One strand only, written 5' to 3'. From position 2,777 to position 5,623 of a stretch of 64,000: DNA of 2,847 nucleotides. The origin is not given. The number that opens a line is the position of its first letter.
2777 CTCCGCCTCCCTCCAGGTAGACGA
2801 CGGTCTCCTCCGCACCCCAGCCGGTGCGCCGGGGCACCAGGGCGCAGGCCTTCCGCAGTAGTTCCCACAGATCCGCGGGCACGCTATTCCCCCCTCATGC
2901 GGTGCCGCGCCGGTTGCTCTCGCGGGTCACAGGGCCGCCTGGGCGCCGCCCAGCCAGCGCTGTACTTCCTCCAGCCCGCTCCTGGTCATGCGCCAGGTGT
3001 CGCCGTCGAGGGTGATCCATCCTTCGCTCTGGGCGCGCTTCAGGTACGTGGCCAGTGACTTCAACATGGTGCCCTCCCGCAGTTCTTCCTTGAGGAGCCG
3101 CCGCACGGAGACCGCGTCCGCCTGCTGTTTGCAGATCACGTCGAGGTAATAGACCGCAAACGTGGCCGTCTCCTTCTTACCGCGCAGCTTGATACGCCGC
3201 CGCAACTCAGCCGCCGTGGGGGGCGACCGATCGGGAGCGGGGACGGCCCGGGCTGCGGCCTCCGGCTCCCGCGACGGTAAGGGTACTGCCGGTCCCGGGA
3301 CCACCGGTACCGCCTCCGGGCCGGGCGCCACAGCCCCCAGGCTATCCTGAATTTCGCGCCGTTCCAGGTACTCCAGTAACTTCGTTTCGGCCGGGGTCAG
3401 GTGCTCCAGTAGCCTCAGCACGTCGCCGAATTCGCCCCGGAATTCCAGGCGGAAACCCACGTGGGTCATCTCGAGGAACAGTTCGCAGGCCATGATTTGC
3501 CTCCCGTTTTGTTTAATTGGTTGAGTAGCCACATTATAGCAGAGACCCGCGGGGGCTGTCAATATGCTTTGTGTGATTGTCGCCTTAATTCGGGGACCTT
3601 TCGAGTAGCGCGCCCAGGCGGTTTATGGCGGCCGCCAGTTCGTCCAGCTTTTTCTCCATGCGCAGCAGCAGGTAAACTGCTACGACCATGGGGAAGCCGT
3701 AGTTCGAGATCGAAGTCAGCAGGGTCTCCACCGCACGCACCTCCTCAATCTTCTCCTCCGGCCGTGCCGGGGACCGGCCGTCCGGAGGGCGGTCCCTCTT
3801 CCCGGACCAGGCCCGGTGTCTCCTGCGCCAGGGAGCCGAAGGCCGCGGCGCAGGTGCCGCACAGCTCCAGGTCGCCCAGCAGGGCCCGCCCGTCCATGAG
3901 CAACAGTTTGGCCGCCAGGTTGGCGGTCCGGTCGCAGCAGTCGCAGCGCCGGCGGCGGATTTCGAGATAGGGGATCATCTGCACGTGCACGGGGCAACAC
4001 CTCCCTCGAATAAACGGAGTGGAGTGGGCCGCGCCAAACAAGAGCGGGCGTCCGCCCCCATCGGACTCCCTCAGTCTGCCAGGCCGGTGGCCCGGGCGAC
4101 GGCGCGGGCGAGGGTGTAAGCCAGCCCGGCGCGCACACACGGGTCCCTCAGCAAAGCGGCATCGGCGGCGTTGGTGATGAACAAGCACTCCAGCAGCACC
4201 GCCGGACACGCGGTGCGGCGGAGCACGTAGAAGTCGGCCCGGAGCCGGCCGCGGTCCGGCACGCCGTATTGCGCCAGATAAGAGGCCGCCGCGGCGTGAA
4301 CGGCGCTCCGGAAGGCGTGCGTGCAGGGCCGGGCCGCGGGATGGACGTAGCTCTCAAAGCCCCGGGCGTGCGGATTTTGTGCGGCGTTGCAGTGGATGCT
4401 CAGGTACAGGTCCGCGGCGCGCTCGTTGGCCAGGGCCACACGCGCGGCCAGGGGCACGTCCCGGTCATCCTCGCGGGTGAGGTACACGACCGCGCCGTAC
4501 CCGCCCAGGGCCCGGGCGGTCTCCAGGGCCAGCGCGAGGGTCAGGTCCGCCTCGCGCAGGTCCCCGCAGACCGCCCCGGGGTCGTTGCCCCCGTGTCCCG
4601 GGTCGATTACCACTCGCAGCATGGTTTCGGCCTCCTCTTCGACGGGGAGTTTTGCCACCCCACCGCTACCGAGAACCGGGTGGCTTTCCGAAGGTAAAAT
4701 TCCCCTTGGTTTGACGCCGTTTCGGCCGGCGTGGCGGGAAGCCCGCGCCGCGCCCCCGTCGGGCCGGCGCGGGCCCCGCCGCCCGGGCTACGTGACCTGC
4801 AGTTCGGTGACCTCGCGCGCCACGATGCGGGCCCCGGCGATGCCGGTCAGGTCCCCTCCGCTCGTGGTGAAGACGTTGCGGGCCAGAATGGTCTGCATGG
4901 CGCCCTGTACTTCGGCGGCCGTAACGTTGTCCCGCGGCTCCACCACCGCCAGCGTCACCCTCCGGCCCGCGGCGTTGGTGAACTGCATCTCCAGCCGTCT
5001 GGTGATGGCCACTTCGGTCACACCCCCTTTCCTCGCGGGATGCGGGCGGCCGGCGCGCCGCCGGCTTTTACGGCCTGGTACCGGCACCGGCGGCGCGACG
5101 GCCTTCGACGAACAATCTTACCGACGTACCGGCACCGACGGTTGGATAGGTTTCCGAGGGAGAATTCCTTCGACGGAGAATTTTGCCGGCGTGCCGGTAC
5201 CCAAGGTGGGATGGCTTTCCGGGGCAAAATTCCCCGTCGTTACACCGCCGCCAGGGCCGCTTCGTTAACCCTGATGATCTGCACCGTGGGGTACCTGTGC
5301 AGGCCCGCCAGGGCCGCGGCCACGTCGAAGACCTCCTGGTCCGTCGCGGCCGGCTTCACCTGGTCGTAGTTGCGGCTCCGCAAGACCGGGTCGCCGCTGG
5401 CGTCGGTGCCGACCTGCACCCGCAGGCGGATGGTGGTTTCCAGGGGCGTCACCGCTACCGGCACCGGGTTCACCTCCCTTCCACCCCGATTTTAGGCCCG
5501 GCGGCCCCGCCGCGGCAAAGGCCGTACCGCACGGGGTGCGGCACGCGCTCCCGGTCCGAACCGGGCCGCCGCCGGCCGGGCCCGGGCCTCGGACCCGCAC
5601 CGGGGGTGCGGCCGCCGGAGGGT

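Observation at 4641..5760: Four of the eight repeat copies, including a head-to-tail dimer, are packed into the DUF1659/DUF2922/amidase spacers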

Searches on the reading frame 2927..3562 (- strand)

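Call 12: search_protein_families(library=pfam, proteins=[window:2927-3562:-], max_evalue=0.01)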
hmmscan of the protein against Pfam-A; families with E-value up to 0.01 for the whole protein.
window:2927-3562:- (211 aa): 1 family
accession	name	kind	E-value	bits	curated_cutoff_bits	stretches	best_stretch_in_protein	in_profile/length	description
PF06969.22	HemN_C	-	0.0034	17.9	24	1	169-197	37-65/67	HemN C-terminal domain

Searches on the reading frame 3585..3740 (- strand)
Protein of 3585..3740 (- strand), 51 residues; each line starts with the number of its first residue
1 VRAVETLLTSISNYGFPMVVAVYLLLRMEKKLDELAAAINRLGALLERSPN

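Call 12: search_protein_families(library=pfam, proteins=[window:3585-3740:-], max_evalue=0.01)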
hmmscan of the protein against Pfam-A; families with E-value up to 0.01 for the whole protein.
window:3585-3740:- (51 aa): 1 family
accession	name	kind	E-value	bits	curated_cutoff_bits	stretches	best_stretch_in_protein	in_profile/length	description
PF12841.12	YvrJ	-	3.2e-17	62.3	29.5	1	11-43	2-34/36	YvrJ protein family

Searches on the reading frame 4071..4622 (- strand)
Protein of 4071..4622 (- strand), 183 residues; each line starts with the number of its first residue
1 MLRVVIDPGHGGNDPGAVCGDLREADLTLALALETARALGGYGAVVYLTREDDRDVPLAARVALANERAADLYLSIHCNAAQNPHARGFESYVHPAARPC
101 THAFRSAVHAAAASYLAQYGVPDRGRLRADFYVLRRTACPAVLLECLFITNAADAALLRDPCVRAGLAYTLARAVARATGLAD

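Call 12: search_protein_families(library=pfam, proteins=[window:4071-4622:-], max_evalue=0.01)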
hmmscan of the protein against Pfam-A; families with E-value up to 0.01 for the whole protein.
window:4071-4622:- (183 aa): 1 family
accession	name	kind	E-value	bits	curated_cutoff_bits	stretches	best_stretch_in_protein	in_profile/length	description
PF01520.23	Amidase_3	-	2.2e-44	152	27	1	4-176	1-173/174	N-acetylmuramoyl-L-alanine amidase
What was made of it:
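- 4071..4622 (-): N-acetylmuramoyl-L-alanine amidase gene (Amidase_3). Pfam PF01520, E 2e-44 (call 12)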

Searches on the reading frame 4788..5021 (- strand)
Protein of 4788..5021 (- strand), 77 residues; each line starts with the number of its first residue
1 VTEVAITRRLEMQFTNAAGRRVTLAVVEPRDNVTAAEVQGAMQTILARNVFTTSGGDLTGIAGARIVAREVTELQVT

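Call 12: search_protein_families(library=pfam, proteins=[window:4788-5021:-], max_evalue=0.01)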
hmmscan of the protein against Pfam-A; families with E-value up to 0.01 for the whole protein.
window:4788-5021:- (77 aa): 1 family
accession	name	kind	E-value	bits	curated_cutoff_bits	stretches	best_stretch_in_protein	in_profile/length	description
PF11148.14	DUF2922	-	1.3e-25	89.5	25.5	1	7-74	1-68/69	Protein of unknown function (DUF2922)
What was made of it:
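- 4788..5021 (-): DUF2922 gene (start GTG 5021 or 5012). Pfam PF11148, E 1e-25 (call 12)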

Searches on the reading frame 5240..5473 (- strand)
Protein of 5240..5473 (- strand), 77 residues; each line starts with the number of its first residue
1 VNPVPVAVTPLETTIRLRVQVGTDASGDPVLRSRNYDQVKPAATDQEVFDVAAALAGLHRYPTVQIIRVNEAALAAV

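Call 12: search_protein_families(library=pfam, proteins=[window:5240-5473:-], max_evalue=0.01)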
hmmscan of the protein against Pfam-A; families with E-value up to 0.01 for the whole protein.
window:5240-5473:- (77 aa): 1 family
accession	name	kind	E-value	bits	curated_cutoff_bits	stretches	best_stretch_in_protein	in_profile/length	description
PF07872.17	DUF1659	-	4.2e-22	78.3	24.1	1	8-75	4-71/72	Protein of unknown function (DUF1659)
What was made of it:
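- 5240..5473 (-): DUF1659 gene (likely start GTG 5464). Pfam PF07872, E 4e-22 (call 12)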

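Call 21: find_encoding_contigs(protein=window:5240-5473:-, flank=10000, max_places=10)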
Protein window:5240-5473:- (77 aa): no gene with exactly this product is on record in the collection.
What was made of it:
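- Tried and rejected: Exact look-up of the window's DUF1659 protein: not on record (call 21).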

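Call 22: find_homologous_proteins(query=window:5240-5464:-, max_evalue=0.00001)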
Query window:5240-5464:- (74 aa): 5 proteins with E <= 0.00001 among 7 candidates.
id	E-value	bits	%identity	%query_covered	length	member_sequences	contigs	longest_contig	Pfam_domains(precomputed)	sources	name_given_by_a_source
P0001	3.4e-37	142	95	100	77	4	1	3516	PF07872.18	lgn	-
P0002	2.6e-31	124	84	100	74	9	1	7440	PF07872.18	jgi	-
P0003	1.9e-30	121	80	100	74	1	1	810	PF07872.18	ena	-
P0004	1.3e-15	74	95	54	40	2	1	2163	PF07872.18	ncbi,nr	ncbi:MAG: DUF1659 domain-containing protein, partial [Firmicutes bacterium]|nr:DUF1659 domain-contai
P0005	3.1e-12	64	51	96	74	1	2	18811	PF07872.18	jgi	jgi:hypothetical protein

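Call 23: find_encoding_contigs(protein=P0001, flank=10000)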
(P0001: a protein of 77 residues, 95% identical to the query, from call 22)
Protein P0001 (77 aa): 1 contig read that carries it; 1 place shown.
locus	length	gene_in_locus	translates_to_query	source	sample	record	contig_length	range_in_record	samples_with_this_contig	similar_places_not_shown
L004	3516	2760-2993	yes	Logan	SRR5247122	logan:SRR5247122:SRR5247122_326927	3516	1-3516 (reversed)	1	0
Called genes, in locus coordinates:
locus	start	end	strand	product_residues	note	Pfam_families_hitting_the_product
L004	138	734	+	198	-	PF05685:Uma2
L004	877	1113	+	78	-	-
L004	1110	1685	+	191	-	PF09970:DUF2204 (faint), PF19502:DUF6036 (weak)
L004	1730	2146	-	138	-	PF15919:HicB_lk_antitox, PF15970:HicB-like_2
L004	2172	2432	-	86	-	PF07927:HicA_toxin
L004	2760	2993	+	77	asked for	PF07872:DUF1659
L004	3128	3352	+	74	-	PF11148:DUF2922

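Call 24: find_encoding_contigs(protein=P0002, flank=10000)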
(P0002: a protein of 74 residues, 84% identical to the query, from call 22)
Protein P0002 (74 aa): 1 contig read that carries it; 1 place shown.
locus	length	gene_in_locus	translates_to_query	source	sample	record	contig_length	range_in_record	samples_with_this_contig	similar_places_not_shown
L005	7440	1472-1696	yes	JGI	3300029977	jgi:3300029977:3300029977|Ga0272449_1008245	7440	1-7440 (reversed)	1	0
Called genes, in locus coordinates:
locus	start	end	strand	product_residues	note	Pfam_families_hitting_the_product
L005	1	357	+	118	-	?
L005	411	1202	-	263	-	-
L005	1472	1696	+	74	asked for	PF07872:DUF1659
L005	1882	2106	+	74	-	PF11148:DUF2922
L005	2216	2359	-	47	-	-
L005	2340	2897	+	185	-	PF01520:Amidase_3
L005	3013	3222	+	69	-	-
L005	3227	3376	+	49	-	PF12841:YvrJ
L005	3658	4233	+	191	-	-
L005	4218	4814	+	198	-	-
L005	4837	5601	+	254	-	PF00977:His_biosynth, PF01207:Dus (faint)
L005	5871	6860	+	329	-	PF19567:CpsB_CapC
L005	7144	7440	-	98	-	?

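Call 25: find_encoding_contigs(protein=P0005, flank=10000)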
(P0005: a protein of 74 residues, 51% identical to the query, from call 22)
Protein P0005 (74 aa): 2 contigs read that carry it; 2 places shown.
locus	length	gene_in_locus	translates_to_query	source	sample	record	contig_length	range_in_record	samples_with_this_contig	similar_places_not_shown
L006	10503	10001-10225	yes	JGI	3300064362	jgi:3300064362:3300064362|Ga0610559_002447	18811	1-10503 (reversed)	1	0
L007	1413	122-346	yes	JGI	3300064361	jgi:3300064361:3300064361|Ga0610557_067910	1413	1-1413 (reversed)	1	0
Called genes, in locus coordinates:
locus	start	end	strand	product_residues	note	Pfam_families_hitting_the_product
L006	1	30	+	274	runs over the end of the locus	PF02361:CbiQ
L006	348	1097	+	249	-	PF01416:PseudoU_synth_1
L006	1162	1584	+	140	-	-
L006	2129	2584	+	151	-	PF00572:Ribosomal_L13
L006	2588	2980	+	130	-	PF00380:Ribosomal_S9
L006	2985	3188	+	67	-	-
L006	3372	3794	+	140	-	PF01909:NTP_transf_2, PF18765:Polbeta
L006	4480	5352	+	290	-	PF10997:Amj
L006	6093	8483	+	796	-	PF00082:Peptidase_S8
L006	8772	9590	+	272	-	PF01520:Amidase_3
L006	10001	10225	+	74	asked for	PF07872:DUF1659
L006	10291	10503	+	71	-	?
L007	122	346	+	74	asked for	PF07872:DUF1659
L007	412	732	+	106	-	PF11148:DUF2922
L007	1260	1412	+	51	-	?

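Call 45: search_dna_similar(query=window:5240-5464:-, collection=plasmids, mode=protein, max_evalue=0.001, max_rows=15, rows=spread)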
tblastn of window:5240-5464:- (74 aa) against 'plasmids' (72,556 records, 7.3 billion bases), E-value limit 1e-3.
No match.
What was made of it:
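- Tried and rejected: tblastn of DUF1659 against plasmids, to sample typical spacers: no match (call 45).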
